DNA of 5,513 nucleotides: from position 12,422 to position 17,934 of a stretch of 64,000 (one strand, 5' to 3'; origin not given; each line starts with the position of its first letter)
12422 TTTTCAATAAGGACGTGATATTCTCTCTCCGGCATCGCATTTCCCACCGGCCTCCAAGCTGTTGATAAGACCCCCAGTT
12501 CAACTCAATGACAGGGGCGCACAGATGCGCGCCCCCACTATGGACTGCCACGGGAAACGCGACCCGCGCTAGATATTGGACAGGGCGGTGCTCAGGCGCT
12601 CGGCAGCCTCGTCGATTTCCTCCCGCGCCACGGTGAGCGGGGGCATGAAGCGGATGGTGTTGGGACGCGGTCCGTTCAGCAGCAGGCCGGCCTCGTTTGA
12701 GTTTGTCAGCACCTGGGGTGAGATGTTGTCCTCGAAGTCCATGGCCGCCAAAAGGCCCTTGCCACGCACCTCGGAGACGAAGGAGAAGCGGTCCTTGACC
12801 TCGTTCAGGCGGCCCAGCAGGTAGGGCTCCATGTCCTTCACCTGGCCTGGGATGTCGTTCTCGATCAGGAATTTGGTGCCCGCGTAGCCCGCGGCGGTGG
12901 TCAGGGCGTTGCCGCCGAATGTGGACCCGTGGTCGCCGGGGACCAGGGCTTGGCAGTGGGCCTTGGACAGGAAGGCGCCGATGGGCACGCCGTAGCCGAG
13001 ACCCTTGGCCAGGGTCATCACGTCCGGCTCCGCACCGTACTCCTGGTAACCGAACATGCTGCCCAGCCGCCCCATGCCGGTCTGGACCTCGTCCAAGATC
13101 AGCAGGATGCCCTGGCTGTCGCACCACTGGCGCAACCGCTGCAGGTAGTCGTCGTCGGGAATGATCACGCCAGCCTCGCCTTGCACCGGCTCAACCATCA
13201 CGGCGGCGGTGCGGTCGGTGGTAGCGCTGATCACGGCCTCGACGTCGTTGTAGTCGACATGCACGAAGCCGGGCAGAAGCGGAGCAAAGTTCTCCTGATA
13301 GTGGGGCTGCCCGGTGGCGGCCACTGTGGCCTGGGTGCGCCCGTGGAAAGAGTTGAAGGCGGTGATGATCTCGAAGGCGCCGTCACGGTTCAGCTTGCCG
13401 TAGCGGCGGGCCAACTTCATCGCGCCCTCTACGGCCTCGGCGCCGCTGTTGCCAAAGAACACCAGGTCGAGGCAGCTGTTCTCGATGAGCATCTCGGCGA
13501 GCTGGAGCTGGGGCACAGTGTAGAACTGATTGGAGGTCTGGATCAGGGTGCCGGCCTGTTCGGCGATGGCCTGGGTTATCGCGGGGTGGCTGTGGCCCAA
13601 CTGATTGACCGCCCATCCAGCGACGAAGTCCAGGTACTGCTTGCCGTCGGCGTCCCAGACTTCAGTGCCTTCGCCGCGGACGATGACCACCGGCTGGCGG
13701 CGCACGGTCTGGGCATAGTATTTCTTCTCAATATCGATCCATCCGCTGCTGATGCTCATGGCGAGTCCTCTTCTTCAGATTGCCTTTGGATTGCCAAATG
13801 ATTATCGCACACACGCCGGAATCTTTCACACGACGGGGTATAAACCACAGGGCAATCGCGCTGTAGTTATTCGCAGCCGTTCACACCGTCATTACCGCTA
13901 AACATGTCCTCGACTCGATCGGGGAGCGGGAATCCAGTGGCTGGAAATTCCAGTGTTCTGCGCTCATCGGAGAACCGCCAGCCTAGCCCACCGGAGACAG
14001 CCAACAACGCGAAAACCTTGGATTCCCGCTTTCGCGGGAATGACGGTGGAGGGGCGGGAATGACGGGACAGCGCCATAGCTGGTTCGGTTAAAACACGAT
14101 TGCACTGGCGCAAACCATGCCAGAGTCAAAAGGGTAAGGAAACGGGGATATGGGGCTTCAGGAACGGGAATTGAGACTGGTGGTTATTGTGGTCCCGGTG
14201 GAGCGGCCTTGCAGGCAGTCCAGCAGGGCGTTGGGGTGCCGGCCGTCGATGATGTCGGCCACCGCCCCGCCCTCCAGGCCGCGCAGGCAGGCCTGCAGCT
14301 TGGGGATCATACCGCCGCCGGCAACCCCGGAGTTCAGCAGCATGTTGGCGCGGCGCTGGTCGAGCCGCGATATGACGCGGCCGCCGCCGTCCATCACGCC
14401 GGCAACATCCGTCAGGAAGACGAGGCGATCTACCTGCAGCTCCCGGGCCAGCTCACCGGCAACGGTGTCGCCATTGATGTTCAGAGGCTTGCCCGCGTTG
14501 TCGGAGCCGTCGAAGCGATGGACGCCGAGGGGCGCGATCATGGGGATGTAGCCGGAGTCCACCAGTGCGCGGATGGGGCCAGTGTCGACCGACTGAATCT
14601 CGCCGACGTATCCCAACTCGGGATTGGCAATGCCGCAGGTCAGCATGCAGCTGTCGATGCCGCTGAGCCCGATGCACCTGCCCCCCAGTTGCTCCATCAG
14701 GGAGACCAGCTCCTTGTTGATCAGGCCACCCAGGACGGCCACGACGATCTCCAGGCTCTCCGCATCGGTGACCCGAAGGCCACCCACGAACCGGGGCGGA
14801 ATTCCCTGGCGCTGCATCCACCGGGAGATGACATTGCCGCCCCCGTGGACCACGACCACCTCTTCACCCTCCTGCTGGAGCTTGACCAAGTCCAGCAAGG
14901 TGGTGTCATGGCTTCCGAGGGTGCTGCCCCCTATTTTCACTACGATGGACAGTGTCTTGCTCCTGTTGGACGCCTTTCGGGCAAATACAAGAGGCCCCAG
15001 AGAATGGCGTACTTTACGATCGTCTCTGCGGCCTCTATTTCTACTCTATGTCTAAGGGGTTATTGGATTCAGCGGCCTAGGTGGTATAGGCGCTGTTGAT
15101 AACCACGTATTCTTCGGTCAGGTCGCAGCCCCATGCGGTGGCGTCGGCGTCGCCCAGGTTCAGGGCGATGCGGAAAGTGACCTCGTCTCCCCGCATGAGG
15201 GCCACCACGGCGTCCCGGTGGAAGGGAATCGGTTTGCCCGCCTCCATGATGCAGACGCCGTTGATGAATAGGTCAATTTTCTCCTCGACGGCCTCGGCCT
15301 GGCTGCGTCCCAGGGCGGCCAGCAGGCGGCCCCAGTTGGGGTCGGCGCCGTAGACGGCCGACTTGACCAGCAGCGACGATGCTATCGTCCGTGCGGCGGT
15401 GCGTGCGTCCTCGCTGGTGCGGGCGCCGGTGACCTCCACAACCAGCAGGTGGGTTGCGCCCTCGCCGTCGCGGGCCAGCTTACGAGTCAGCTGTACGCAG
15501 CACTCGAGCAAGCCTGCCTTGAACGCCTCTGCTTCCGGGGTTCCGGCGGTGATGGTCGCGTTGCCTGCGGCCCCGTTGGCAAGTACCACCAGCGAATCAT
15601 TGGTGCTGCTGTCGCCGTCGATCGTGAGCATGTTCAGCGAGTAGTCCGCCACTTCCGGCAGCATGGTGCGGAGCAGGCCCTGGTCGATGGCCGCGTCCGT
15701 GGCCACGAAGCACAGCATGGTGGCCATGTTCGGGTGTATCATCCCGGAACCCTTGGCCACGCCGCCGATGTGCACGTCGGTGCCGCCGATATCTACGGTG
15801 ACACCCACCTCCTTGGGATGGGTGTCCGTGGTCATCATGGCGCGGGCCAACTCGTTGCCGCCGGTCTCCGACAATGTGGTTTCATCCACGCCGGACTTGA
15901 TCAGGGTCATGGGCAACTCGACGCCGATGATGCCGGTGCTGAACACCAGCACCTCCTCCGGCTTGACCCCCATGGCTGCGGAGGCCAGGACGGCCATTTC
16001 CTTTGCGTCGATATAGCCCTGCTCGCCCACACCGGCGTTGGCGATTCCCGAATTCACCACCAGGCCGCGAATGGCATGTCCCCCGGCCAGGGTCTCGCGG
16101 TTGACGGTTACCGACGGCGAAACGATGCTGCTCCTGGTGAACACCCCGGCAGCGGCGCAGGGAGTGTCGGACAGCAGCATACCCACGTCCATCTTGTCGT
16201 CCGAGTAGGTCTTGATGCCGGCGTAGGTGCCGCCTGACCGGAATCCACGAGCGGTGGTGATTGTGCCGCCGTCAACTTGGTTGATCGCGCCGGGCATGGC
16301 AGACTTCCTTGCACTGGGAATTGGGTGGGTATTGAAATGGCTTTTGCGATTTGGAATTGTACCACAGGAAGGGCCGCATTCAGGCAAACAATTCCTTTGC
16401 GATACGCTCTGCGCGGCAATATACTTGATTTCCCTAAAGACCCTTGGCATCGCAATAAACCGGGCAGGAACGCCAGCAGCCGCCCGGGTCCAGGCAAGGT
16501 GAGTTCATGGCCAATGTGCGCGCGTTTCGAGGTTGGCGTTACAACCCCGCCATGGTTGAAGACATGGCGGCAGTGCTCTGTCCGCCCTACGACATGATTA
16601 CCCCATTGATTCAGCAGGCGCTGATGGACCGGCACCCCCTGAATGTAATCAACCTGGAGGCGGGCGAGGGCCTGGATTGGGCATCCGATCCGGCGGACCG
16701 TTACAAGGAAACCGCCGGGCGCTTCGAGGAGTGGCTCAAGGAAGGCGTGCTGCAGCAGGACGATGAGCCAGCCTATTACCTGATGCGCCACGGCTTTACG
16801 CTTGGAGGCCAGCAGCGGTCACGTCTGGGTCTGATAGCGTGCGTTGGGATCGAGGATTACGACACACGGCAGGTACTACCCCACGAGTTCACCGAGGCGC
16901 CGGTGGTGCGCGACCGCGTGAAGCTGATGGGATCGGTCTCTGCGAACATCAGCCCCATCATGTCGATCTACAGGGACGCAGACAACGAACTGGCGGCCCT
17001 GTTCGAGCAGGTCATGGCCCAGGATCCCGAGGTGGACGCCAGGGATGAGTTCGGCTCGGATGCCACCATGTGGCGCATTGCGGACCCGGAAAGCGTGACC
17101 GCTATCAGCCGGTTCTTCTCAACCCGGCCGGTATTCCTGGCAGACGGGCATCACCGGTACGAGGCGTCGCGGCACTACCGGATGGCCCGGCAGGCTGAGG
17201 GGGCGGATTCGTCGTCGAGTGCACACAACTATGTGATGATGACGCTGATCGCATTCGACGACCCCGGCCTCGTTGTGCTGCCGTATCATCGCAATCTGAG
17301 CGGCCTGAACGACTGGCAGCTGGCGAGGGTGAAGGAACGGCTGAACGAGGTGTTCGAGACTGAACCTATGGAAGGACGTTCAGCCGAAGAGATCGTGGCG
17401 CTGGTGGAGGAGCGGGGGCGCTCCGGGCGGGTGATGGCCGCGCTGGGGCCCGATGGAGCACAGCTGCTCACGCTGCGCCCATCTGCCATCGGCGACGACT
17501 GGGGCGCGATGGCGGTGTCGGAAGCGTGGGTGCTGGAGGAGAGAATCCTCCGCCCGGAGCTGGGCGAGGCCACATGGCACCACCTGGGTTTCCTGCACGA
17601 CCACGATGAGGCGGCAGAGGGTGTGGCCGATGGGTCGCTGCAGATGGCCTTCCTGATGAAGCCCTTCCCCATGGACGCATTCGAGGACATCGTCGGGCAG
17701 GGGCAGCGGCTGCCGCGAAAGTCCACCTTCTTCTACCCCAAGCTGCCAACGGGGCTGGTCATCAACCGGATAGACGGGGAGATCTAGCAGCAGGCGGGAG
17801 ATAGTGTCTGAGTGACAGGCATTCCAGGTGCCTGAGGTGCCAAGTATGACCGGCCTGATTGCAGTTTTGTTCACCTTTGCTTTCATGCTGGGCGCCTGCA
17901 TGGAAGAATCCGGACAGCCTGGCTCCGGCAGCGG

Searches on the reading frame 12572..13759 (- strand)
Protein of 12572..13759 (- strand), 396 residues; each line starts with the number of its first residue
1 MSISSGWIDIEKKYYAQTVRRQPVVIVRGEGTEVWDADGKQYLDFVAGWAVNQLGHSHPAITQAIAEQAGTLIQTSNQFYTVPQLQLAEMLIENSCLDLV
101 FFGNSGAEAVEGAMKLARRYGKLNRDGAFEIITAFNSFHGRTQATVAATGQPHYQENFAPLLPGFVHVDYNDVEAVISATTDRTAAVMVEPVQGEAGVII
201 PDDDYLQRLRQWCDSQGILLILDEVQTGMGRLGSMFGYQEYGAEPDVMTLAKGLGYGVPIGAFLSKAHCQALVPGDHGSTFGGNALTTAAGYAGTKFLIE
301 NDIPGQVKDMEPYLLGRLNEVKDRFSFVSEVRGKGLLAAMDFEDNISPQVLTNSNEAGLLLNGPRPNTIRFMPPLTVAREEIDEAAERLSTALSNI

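Call 55: search_protein_families(library=pfam, proteins=[window:12572-13759:-], max_evalue=0.00001)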
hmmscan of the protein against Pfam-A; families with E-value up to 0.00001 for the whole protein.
window:12572-13759:- (396 aa): 1 family
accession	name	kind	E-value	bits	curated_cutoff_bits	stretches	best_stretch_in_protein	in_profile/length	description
PF00202.27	Aminotran_3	-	1.4e-110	370.2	30.5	1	14-393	1-403/403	Aminotransferase class-III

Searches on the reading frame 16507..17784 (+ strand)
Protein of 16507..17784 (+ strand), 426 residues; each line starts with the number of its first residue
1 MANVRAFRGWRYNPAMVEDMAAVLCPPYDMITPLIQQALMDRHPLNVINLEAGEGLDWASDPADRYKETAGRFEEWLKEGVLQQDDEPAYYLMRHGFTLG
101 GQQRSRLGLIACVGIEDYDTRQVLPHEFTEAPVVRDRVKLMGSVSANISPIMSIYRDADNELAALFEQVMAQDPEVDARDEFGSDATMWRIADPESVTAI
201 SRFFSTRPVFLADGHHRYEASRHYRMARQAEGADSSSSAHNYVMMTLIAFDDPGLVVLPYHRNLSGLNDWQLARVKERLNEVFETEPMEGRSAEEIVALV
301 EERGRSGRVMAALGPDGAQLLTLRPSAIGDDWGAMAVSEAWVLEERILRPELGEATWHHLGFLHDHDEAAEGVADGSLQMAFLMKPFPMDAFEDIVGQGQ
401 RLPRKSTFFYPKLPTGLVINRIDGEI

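Call 55: search_protein_families(library=pfam, proteins=[window:16507-17784:+], max_evalue=0.00001)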
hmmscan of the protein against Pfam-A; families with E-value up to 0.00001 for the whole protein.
window:16507-17784:+ (426 aa): 1 family
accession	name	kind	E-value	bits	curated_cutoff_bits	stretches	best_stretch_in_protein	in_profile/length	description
PF06245.16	DUF1015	-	9.2e-78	261.8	25.8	1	4-298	1-295/325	Protein of unknown function (DUF1015)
